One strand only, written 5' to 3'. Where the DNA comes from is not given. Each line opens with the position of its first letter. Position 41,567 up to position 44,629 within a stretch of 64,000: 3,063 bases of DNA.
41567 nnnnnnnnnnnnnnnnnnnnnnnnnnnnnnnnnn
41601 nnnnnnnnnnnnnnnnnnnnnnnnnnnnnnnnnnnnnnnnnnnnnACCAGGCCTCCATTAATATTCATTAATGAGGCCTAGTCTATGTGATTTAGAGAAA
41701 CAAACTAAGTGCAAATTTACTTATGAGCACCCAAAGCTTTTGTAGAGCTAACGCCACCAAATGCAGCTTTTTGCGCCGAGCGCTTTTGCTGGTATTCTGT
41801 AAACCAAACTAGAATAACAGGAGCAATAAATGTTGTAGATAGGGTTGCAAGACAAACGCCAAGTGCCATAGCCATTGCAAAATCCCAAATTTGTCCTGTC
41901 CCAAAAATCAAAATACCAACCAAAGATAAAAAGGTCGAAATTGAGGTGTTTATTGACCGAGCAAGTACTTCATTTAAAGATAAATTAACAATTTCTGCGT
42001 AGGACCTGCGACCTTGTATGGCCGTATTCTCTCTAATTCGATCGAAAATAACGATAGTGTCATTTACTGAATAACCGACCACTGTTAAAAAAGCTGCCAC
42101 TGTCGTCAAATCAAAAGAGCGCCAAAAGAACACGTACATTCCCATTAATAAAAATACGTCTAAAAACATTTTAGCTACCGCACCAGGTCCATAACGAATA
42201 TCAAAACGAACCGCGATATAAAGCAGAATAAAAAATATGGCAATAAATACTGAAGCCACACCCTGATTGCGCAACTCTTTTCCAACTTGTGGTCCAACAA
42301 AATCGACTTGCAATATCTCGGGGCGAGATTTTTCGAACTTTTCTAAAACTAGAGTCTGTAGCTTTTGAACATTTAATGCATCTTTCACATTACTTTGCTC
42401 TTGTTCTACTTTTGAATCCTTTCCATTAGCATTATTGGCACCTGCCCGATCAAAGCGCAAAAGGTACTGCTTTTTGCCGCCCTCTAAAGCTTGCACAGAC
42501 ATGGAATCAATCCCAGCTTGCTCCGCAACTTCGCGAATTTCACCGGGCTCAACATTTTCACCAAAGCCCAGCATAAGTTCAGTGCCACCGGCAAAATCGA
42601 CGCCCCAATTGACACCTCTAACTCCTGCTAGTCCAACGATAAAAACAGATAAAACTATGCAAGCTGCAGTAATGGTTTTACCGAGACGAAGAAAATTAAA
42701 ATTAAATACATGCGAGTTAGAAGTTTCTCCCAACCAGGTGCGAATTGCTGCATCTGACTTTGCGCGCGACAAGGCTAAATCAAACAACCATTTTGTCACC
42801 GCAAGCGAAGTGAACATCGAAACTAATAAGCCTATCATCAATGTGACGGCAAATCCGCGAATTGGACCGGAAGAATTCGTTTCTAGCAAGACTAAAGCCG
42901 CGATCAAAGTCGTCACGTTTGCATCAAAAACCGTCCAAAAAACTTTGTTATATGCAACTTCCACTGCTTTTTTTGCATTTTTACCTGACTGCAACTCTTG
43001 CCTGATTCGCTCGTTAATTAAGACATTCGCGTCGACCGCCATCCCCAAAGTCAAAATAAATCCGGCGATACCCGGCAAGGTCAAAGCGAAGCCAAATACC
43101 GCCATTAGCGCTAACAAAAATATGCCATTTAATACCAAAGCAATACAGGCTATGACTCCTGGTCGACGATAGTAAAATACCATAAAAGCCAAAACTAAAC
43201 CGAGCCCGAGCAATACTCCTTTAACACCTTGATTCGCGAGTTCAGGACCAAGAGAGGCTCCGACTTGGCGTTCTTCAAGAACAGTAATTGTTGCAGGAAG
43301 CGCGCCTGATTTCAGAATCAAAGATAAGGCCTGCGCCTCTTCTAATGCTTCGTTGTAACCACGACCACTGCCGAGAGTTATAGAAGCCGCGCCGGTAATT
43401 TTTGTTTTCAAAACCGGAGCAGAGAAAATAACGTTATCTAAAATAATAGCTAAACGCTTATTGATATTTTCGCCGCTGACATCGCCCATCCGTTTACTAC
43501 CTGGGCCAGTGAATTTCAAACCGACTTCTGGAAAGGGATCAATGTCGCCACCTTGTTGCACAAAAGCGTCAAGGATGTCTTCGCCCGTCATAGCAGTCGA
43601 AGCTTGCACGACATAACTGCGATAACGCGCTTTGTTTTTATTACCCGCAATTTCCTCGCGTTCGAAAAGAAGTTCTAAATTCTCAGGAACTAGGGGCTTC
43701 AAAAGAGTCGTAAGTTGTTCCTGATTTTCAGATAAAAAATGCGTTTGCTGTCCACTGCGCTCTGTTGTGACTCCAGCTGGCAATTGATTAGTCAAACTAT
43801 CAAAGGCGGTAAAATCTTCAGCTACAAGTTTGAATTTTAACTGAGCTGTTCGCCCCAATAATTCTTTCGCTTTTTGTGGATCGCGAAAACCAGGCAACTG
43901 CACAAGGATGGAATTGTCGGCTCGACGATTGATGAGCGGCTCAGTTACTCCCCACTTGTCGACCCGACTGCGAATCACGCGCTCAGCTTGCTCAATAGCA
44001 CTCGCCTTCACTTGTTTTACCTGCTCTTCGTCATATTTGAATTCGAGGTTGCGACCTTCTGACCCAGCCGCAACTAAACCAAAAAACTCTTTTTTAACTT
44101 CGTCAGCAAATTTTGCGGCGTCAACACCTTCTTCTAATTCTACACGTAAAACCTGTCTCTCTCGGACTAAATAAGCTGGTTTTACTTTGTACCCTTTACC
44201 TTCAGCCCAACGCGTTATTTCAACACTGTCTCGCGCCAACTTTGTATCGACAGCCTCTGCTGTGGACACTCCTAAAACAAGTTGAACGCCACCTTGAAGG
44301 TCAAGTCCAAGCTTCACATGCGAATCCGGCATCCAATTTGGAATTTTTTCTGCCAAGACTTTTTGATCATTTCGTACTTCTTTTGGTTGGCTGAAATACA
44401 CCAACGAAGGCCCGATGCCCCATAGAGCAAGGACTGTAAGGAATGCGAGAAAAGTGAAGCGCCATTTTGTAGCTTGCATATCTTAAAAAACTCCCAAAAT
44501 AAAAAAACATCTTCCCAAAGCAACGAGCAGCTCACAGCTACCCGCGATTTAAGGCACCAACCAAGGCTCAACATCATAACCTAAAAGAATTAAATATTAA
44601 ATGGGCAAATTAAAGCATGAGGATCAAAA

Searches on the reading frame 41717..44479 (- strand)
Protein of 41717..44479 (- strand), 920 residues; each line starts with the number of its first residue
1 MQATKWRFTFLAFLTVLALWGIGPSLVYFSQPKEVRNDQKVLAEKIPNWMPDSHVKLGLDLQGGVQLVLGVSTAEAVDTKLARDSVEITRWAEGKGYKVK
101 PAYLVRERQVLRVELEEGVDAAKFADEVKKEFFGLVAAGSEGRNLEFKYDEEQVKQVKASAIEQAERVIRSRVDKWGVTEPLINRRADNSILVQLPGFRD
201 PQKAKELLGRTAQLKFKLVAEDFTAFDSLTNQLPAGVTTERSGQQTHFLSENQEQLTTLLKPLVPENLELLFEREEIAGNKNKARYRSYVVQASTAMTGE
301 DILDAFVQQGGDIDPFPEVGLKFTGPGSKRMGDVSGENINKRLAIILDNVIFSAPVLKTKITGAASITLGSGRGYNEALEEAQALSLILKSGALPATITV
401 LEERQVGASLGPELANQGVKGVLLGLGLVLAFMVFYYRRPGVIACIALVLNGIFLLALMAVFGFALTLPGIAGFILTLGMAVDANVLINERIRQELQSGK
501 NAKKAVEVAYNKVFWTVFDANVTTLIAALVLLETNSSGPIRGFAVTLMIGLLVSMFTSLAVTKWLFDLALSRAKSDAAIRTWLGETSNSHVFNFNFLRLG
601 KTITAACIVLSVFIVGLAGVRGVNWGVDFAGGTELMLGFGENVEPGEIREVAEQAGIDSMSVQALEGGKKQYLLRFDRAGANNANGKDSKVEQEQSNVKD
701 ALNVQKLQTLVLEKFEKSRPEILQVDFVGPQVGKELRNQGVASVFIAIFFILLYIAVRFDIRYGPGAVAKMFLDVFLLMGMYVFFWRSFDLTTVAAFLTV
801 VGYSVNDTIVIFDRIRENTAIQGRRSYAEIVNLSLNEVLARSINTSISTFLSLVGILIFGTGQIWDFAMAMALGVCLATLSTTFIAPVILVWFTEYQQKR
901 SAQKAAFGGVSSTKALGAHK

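Call 64: search_protein_families(library=pfam, proteins=[window:41717-44479:-], max_evalue=0.00001)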
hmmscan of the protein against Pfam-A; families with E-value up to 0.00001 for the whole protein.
window:41717-44479:- (920 aa): 5 families
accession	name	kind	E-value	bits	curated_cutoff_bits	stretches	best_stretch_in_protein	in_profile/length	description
PF02355.23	SecD_SecF_C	-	4.9e-74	248.3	20.5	2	714-894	8-187/189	Protein export membrane protein SecD/SecF, C-terminal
PF21760.3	SecD_1st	-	2.7e-23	81.6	27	1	162-220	1-59/60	Protein translocase subunit SecDF, P1 domain, N-terminal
PF22599.2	SecDF_P1_head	-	7.4e-21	74.6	27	1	285-396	9-114/114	SecDF, P1 head subdomain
PF07549.19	Sec_GG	-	1.5e-10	40.7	20.3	0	619-635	4-20/28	SecD/SecF GG Motif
PF03176.21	MMPL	-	2.9e-08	33.5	20.5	1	453-562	188-295/333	MMPL family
